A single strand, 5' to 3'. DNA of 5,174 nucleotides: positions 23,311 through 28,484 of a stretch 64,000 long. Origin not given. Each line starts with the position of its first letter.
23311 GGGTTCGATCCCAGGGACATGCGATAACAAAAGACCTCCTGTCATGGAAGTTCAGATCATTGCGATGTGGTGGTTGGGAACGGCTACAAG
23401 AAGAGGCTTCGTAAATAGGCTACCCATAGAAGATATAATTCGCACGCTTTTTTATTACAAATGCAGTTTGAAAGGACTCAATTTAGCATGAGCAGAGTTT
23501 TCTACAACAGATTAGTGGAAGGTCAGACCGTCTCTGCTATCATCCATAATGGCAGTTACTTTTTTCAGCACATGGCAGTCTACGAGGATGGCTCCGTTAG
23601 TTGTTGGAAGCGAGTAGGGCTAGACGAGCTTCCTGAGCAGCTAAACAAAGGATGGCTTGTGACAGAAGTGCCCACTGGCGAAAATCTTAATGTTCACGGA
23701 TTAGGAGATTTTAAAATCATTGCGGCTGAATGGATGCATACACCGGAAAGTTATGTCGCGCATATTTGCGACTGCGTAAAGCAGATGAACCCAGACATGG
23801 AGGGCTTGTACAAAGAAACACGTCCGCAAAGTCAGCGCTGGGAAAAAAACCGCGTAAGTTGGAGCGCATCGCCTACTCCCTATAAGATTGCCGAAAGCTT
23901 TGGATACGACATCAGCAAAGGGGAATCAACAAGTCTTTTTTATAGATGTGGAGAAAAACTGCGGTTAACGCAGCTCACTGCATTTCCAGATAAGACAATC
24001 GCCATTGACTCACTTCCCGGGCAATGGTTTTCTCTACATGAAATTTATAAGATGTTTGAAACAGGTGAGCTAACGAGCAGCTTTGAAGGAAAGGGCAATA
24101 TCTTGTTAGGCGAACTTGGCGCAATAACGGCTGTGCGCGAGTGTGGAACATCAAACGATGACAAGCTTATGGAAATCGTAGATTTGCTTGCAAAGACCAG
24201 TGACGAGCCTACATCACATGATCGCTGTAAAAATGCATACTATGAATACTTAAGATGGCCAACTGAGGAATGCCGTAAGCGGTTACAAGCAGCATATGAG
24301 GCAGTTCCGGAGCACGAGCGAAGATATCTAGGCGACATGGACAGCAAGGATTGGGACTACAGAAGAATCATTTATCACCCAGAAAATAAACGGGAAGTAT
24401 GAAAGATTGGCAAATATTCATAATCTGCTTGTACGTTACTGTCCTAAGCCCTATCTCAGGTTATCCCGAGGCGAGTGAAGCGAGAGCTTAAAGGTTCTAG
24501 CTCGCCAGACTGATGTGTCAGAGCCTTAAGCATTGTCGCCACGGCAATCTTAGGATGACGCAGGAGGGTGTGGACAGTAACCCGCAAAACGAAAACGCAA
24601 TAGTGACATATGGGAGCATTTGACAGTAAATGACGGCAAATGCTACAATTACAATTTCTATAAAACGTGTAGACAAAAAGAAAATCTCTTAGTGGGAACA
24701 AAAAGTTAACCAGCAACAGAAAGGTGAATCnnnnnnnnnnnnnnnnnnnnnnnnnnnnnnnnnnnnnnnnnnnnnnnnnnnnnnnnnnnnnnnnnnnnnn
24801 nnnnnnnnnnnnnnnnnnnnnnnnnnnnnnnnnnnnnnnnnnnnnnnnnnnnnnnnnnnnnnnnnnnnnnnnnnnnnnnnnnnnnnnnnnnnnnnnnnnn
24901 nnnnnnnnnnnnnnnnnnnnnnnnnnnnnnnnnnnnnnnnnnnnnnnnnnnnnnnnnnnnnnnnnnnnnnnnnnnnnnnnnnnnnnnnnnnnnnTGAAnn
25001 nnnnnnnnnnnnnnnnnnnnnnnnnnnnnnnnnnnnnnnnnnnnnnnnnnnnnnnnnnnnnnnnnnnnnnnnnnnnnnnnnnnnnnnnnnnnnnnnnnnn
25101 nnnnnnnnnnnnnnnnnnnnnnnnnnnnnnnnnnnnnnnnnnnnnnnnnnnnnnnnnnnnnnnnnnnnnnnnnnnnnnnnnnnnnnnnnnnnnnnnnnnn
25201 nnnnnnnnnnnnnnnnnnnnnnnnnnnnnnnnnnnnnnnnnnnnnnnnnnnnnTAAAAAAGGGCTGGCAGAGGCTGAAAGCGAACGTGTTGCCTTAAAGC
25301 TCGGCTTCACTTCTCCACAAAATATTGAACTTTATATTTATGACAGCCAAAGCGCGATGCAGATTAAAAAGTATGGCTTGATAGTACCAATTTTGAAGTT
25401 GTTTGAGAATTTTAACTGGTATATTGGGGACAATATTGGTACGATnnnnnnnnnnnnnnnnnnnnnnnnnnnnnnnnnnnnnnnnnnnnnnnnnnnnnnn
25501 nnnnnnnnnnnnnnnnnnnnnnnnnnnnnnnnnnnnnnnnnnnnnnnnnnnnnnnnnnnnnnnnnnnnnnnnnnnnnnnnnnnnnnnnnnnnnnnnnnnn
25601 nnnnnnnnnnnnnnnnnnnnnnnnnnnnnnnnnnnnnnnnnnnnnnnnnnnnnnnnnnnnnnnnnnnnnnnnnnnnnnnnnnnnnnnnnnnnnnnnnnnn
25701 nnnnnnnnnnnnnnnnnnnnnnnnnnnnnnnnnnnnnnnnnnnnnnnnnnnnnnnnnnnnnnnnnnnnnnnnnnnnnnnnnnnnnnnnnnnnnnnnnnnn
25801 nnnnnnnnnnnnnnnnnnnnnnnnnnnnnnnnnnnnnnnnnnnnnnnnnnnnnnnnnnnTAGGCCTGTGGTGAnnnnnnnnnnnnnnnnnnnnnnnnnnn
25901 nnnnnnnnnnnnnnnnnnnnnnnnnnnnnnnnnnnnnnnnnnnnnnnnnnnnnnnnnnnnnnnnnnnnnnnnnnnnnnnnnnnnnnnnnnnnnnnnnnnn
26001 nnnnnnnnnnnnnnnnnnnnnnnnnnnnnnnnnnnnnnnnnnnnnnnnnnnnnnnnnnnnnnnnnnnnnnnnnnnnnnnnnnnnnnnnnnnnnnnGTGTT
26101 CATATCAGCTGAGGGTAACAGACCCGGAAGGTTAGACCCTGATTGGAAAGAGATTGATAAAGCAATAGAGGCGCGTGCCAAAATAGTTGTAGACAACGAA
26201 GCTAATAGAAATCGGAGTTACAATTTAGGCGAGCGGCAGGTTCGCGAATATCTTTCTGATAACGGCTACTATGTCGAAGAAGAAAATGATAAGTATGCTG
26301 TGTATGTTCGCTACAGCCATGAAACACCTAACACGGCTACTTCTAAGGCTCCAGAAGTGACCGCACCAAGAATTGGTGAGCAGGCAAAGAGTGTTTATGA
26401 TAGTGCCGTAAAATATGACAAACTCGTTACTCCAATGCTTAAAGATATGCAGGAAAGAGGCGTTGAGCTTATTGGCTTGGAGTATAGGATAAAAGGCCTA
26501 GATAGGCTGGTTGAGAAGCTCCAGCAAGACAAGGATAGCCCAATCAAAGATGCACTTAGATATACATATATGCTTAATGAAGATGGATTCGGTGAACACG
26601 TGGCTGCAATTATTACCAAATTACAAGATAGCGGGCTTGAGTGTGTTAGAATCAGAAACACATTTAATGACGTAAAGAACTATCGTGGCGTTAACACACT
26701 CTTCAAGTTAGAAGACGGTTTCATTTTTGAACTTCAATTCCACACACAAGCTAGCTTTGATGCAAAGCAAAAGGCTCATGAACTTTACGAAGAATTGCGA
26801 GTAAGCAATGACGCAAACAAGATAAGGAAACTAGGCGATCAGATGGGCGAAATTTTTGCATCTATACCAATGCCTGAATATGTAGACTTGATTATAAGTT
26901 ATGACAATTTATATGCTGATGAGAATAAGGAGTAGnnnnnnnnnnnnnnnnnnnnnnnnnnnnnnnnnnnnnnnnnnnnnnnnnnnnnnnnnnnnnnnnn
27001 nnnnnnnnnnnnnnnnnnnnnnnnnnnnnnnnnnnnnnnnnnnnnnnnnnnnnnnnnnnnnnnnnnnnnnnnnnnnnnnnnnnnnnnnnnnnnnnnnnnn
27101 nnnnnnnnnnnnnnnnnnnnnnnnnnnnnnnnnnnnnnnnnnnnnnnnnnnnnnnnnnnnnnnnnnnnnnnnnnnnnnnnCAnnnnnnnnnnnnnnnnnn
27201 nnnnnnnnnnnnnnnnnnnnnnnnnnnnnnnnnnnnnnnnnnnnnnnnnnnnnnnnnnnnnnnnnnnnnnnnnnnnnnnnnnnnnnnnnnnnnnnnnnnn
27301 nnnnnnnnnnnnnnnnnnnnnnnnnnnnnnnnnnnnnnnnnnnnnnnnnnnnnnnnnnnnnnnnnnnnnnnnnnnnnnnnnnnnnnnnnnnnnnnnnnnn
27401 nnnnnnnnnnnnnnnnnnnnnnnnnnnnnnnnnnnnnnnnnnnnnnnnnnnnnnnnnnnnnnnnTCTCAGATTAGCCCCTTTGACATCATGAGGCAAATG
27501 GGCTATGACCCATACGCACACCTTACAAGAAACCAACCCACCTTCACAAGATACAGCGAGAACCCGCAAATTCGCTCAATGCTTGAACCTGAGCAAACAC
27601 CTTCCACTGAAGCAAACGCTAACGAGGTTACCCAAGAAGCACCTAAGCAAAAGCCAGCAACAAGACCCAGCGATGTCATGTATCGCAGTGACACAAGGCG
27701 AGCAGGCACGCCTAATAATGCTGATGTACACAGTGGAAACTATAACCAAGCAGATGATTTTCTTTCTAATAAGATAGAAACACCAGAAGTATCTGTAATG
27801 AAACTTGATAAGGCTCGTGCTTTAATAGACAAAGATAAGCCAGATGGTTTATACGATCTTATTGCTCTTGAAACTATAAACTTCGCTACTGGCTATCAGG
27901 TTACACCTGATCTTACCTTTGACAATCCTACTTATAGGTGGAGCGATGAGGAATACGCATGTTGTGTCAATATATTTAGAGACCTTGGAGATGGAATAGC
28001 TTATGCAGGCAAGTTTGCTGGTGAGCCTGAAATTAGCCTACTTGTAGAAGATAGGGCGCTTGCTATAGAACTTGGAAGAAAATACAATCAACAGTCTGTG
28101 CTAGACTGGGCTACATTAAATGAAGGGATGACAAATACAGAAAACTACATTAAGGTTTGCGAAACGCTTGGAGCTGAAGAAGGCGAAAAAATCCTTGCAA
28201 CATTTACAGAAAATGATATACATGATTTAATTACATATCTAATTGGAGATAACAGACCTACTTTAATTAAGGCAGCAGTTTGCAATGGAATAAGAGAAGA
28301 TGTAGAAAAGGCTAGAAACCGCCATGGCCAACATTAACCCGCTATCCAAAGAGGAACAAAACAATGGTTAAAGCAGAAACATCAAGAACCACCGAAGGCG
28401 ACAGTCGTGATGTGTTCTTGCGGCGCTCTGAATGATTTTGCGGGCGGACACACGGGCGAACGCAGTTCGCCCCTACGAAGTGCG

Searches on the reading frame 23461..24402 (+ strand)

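Call 11: search_protein_families(library=pfam, proteins=[window:23461-24402:+], max_evalue=0.01)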
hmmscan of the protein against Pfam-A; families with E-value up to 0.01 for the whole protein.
window:23461-24402:+ (313 aa): 2 families
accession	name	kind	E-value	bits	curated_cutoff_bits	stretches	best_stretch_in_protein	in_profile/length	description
PF24644.1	DUF7638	-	2.3e-42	143.8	27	2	14-112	6-105/106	Domain of unknown function (DUF7638)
PF24645.1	DUF7639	-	3.9e-19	68.9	27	1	251-309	1-60/92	Domain of unknown function (DUF7639)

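Call 12: search_protein_families(library=padloc, proteins=[window:23461-24402:+], max_evalue=0.01)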
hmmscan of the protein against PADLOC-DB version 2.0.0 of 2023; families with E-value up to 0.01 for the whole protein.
window:23461-24402:+ (313 aa): 0 families

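Call 60: search_protein_families(library=phrogs, proteins=[window:23461-24402:+], max_evalue=0.01)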
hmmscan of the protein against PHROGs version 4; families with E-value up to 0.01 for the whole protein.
window:23461-24402:+ (313 aa): 0 families

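Call 61: search_protein_families(library=ncbifam, proteins=[window:23461-24402:+], max_evalue=0.01)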
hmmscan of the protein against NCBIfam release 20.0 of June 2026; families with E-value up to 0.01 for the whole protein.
window:23461-24402:+ (313 aa): 0 families

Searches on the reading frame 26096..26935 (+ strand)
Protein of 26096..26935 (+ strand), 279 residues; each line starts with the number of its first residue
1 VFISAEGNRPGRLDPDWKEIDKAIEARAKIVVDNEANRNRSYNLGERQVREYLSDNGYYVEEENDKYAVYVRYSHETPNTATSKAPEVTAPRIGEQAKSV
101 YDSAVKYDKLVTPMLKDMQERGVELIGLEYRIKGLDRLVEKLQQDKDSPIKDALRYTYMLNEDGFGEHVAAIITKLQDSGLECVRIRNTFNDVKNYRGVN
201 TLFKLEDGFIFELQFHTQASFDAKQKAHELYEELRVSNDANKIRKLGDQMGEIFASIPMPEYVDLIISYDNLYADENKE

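Call 11: search_protein_families(library=pfam, proteins=[window:26096-26935:+], max_evalue=0.01)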
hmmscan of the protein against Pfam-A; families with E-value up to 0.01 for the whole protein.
window:26096-26935:+ (279 aa): 0 families

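Call 12: search_protein_families(library=padloc, proteins=[window:26096-26935:+], max_evalue=0.01)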
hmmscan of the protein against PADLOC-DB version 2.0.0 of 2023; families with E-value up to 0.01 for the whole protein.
window:26096-26935:+ (279 aa): 0 families

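Call 60: search_protein_families(library=phrogs, proteins=[window:26096-26935:+], max_evalue=0.01)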
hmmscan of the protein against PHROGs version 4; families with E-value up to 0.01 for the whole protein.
window:26096-26935:+ (279 aa): 2 families
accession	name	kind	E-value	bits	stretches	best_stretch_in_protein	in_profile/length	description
phrog_7625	-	head and packaging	2.8e-20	73.7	1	103-265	325-499/504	head morphogenesis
phrog_2859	-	unknown function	1.1e-09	37.8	1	64-261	475-691/740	-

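Call 61: search_protein_families(library=ncbifam, proteins=[window:26096-26935:+], max_evalue=0.01)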
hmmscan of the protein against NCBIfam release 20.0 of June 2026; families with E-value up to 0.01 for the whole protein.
window:26096-26935:+ (279 aa): 5 families
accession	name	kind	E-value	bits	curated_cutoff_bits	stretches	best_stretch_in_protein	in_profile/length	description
NF041399.1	XopAD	subfamily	4.8e-29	100.4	2000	1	77-266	1924-2129/2133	XopAD/skwp family type III secretion system effector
NF006608.0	PRK09169.1-2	subfamily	1.5e-19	68.6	2775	1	78-268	1880-2086/2319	hypothetical protein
NF006609.0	PRK09169.1-3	equivalog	3.6e-13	47.1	4552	1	96-234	2171-2317/2417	hypothetical protein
NF006607.0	PRK09169.1-1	subfamily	4.3e-13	46.9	4152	1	89-269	2244-2443/2974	hypothetical protein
NF006610.0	PRK09169.1-4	subfamily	6.8e-08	29.5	4299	1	150-242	2703-2796/3056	hypothetical protein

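Call 84: find_encoding_contigs(protein=window:26096-26935:+, flank=10000, max_places=6)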
Protein window:26096-26935:+ (279 aa): no gene with exactly this product is on record in the collection.

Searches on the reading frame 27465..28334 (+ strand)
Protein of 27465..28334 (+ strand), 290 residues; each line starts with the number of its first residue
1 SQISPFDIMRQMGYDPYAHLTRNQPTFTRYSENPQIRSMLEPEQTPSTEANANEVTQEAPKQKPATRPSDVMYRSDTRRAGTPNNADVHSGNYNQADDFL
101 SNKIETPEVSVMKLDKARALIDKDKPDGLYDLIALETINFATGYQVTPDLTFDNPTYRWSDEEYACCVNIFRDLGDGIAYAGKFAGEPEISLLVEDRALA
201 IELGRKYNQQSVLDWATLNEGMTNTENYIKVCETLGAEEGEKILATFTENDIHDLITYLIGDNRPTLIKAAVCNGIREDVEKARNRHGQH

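Call 69: search_protein_representatives(protein=window:27465-28334:+)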
Query: 290 residues. Proteins with E-value up to 0.001 (for the whole library): 113; up to 1e-10: 18; up to 1e-30: 1. The best 113 are listed.
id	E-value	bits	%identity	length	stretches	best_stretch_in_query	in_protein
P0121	9.0e-195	661.8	100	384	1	1-290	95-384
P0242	3.5e-16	75.9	48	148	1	121-222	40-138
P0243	2.1e-14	70.1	41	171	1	101-220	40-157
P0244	4.1e-14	69.1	46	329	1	105-219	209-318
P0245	1.9e-13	66.9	47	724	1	121-217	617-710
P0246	2.0e-13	66.9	42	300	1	108-218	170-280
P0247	2.9e-13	66.4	45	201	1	120-219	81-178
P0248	3.3e-13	66.2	44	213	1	121-223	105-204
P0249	3.6e-12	62.8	41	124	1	116-222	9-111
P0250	3.8e-12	62.7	48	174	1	121-219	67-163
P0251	4.0e-12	62.6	39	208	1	69-222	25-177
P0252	5.2e-12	62.2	42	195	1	109-220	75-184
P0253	7.2e-12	61.8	40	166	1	112-223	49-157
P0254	1.3e-11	60.9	43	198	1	112-218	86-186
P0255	1.4e-11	60.9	44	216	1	113-219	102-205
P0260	3.1e-10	56.4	37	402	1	100-215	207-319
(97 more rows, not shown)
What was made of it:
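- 27183..28337 (+): Gene A, 384 aa. It has no full-length homologue. Residues of about 215-315 form a domain also found at the C-termini of phage portal and minor-capsid proteins. 113 remote domain hits (call 69).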

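Call 72: search_protein_families(library=pfam, proteins=[P0242, P0243, P0244, P0245, P0246, P0251, P0260], max_evalue=0.01)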
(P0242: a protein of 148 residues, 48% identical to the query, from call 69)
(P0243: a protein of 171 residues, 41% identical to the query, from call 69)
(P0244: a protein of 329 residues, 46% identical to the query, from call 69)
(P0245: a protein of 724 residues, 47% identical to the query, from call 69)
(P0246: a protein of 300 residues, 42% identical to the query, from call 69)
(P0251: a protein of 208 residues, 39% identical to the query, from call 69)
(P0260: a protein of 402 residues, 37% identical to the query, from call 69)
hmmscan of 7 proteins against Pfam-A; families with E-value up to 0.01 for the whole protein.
P0242 (148 aa): 1 family
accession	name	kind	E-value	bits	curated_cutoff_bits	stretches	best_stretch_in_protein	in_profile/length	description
PF11697.13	DUF3293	-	0.0068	17.4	25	0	101-128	44-73/73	Protein of unknown function (DUF3293)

P0243 (171 aa): 0 families

P0244 (329 aa): 0 families

P0245 (724 aa): 1 family
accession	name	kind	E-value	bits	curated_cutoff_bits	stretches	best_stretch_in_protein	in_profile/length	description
PF04860.17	Phage_portal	-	4.3e-45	154.7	39.1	1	45-353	1-321/321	Phage portal protein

P0246 (300 aa): 1 family
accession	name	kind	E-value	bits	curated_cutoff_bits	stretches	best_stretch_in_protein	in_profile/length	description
PF06152.16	Phage_min_cap2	-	6.4e-23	81.7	26.3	1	4-117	254-365/366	Phage minor capsid protein 2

P0251 (208 aa): 1 family
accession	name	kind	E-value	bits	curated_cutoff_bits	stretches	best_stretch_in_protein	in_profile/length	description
PF17093.10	PBP_N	-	0.0081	16.7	30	0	109-195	28-109/138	Penicillin-binding protein N-terminus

P0260 (402 aa): 0 families
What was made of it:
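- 27183..28337 (+): Pfam on the hits P0245 and P0246 (call 72).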
